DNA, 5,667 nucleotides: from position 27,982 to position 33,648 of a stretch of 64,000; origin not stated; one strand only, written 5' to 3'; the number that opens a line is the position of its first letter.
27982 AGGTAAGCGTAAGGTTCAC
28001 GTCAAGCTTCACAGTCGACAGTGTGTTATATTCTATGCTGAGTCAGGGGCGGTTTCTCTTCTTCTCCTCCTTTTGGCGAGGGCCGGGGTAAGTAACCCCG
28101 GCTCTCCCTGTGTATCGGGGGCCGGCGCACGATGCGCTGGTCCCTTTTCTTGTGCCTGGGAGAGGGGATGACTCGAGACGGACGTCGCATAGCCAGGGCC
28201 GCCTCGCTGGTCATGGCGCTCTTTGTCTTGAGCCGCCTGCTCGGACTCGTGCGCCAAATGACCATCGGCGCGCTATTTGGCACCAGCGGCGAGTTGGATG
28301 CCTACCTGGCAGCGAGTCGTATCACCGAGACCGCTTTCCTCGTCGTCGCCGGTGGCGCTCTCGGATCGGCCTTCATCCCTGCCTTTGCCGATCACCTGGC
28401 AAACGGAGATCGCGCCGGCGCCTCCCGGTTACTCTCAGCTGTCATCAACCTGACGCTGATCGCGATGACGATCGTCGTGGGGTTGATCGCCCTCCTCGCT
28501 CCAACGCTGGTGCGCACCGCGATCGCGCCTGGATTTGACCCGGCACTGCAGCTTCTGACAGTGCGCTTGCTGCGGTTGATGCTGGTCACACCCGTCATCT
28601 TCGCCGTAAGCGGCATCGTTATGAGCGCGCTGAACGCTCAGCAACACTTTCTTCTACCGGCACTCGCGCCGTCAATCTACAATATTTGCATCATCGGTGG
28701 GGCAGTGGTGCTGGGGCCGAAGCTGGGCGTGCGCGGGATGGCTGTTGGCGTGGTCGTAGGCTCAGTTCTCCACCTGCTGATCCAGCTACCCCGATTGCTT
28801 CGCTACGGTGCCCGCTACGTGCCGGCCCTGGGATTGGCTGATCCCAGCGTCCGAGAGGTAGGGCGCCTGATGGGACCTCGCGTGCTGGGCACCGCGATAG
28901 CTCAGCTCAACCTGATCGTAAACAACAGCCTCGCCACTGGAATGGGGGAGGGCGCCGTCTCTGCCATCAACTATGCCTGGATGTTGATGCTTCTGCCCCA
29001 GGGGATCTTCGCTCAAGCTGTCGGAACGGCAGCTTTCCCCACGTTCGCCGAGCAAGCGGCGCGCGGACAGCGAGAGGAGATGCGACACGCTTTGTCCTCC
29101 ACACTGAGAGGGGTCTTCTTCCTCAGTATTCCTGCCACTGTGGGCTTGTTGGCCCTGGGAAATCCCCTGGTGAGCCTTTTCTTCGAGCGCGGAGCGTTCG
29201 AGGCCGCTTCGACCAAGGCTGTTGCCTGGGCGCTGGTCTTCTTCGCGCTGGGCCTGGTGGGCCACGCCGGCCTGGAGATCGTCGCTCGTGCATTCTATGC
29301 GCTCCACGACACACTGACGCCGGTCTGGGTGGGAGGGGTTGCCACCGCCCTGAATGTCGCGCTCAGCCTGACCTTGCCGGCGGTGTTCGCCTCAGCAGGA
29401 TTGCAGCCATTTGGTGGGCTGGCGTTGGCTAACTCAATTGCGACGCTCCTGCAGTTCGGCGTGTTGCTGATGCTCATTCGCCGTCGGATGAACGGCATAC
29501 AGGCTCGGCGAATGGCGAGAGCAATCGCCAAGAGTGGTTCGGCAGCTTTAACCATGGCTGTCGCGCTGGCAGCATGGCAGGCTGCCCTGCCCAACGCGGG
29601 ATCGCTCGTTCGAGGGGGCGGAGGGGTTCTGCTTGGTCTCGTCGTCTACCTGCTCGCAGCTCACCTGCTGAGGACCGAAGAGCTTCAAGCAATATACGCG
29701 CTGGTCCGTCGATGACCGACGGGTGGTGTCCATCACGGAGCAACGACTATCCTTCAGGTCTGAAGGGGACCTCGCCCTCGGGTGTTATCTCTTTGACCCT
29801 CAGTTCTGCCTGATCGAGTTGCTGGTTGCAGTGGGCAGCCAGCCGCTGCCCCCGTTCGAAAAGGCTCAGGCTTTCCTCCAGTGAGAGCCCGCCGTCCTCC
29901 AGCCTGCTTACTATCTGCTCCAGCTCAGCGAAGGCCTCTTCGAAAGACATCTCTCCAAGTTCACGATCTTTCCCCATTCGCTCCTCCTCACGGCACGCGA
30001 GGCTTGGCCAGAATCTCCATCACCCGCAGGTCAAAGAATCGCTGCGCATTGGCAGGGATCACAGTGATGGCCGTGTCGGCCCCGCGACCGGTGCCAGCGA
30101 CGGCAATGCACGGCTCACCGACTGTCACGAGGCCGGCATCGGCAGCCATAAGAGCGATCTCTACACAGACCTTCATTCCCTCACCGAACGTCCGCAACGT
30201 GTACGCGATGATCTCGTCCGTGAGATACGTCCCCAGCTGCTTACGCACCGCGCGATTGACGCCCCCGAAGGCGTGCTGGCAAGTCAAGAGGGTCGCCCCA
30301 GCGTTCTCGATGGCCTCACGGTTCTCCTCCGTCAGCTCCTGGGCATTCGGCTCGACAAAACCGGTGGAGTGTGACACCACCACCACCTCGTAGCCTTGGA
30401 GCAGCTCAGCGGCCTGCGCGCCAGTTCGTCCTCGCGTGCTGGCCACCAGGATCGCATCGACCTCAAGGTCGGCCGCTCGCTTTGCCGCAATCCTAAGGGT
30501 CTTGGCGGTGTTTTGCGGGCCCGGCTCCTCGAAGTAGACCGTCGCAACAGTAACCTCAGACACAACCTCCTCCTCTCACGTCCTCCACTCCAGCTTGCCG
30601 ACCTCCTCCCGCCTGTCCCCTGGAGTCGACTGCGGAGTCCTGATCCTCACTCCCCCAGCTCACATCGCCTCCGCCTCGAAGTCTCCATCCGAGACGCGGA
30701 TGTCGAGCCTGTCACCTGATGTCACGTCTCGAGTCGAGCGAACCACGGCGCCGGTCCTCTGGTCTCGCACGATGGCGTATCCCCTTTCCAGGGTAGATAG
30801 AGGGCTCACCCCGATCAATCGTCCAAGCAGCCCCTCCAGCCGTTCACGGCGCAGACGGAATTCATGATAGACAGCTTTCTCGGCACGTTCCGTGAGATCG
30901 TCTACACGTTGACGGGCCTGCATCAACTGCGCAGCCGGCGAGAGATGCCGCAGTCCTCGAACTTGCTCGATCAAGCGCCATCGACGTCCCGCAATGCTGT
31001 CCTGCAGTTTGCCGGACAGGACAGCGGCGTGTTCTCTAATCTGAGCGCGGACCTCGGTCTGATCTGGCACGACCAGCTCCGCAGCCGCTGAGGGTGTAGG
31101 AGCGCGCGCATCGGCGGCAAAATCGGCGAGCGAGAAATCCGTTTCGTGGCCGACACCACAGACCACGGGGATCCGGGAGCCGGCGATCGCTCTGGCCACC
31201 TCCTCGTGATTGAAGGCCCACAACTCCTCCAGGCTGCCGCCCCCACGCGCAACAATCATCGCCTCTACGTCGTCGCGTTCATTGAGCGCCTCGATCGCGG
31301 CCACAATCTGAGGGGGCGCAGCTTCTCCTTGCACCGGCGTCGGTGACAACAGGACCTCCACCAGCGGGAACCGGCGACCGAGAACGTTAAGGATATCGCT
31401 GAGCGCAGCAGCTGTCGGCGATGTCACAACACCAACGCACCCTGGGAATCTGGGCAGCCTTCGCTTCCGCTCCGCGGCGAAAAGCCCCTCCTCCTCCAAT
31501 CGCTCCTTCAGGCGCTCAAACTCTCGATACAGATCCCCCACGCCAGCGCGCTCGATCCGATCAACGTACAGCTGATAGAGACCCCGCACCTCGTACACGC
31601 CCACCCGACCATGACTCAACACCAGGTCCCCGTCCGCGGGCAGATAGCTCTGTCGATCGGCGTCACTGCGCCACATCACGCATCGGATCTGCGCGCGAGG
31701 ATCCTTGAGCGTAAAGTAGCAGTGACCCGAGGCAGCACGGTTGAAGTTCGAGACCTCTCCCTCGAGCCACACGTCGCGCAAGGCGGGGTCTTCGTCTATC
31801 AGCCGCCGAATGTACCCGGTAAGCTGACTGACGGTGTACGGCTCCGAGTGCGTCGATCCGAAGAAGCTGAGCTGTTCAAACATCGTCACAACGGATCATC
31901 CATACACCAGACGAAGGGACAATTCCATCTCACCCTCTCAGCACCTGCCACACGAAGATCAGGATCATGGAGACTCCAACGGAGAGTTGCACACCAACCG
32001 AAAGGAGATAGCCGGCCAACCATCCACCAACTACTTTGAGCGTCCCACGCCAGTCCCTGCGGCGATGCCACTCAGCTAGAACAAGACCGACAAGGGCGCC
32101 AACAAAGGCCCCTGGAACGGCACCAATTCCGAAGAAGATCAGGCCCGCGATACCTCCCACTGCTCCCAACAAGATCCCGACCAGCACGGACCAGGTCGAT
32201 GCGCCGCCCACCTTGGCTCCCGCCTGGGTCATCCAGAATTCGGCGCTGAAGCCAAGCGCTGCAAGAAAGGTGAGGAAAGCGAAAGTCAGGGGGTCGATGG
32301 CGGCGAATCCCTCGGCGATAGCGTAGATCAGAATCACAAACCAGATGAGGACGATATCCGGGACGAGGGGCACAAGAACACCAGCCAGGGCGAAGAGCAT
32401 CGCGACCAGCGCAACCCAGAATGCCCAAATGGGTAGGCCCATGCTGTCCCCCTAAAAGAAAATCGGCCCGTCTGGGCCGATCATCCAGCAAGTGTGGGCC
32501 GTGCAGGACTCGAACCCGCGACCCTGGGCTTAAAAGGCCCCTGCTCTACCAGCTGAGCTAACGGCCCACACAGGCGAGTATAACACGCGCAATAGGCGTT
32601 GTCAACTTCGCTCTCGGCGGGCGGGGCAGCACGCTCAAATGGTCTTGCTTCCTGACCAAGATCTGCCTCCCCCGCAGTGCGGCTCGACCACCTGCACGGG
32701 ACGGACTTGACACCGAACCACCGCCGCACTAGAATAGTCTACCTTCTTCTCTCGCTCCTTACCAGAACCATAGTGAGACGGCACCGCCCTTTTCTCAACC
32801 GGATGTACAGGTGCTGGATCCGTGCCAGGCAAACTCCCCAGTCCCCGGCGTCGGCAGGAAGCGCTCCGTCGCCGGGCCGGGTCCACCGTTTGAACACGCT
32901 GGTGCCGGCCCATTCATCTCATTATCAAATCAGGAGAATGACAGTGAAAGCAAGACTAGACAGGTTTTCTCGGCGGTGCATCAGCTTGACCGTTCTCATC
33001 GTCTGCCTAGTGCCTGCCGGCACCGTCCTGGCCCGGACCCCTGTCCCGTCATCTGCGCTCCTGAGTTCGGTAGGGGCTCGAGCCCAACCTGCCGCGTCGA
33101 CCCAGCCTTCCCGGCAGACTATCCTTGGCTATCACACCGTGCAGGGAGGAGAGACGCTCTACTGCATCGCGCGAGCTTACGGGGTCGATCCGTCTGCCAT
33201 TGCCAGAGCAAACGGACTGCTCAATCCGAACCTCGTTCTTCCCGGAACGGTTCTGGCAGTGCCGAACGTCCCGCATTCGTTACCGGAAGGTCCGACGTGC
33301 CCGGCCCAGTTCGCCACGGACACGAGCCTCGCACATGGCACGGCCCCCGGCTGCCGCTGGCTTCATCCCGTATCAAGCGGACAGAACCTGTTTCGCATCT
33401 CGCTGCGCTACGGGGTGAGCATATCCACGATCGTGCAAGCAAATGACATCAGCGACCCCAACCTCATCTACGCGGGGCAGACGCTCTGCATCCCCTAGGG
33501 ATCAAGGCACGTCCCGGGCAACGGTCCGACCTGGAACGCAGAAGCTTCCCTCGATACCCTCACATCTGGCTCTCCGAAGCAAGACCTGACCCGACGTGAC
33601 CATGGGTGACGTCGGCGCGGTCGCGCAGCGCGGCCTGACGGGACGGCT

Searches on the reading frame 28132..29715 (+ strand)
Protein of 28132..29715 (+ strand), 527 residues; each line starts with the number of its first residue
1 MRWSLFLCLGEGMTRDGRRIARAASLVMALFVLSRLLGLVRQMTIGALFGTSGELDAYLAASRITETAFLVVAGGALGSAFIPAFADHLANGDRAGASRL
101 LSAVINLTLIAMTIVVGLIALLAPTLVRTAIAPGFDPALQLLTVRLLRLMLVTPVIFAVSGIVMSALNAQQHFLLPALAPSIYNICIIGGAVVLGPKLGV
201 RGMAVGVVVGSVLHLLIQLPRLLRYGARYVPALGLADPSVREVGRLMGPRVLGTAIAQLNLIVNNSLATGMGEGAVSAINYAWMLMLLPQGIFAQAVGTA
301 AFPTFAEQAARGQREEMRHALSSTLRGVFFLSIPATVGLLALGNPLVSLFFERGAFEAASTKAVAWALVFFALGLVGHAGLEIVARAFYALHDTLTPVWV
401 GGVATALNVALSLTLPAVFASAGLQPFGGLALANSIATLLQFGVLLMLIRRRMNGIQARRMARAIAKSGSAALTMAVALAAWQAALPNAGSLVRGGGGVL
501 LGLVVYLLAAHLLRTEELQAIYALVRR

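Call 19: search_protein_families(library=pfam, proteins=[window:28132-29715:+], max_evalue=0.001)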
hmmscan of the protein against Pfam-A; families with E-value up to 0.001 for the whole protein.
window:28132-29715:+ (527 aa): 3 families
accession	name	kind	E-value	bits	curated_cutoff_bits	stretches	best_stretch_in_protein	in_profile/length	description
PF03023.19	MurJ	-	4.3e-92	309.5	27.4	1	47-481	3-431/451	Lipid II flippase MurJ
PF01554.23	MatE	-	1.5e-06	28.4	24.9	1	255-412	7-159/161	MatE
PF13440.11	Polysacc_synt_3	-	3.8e-05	23.5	23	1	109-351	50-284/293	Polysaccharide biosynthesis protein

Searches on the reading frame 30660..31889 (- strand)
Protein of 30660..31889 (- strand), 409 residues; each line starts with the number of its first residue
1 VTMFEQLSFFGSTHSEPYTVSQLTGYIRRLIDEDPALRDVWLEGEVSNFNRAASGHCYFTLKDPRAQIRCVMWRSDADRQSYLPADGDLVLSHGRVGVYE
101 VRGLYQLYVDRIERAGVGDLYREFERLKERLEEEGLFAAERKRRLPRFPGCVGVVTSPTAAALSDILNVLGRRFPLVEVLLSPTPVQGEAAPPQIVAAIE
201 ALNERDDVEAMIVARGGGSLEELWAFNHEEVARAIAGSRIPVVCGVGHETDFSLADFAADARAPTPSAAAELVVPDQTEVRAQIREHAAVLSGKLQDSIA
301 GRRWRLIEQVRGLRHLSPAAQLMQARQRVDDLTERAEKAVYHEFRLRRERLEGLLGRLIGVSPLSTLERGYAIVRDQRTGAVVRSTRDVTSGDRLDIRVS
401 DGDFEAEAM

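Call 19: search_protein_families(library=pfam, proteins=[window:30660-31889:-], max_evalue=0.001)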
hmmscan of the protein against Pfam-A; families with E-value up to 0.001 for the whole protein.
window:30660-31889:- (409 aa): 3 families
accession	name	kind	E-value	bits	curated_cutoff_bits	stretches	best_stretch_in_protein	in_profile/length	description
PF02601.20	Exonuc_VII_L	-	2.6e-97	326.5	35.9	2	136-355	1-218/315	Exonuclease VII, large subunit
PF13742.12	tRNA_anti_2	-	1.8e-31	108.6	27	1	18-113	1-95/95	OB-fold nucleic acid binding domain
PF01336.31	tRNA_anti-codon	-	1.9e-12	47.4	27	1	40-113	1-73/75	OB-fold nucleic acid binding domain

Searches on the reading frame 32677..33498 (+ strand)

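Call 19: search_protein_families(library=pfam, proteins=[window:32677-33498:+], max_evalue=0.001)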
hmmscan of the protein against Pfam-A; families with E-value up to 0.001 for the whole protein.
window:32677-33498:+ (273 aa): 3 families
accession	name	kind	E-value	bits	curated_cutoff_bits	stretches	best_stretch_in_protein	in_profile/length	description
PF01476.26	LysM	-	3.2e-27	94.7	20.9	2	232-273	3-43/43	LysM domain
PF23473.1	LysM3_LYK4_5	-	6.3e-10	39.4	29.3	0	154-196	6-47/48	LYK4/5 LysM3 domain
PF23446.1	LysM1_NFP_LYK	-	1.7e-05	26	36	0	147-196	3-54/60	NFP/LYK LysM1 domain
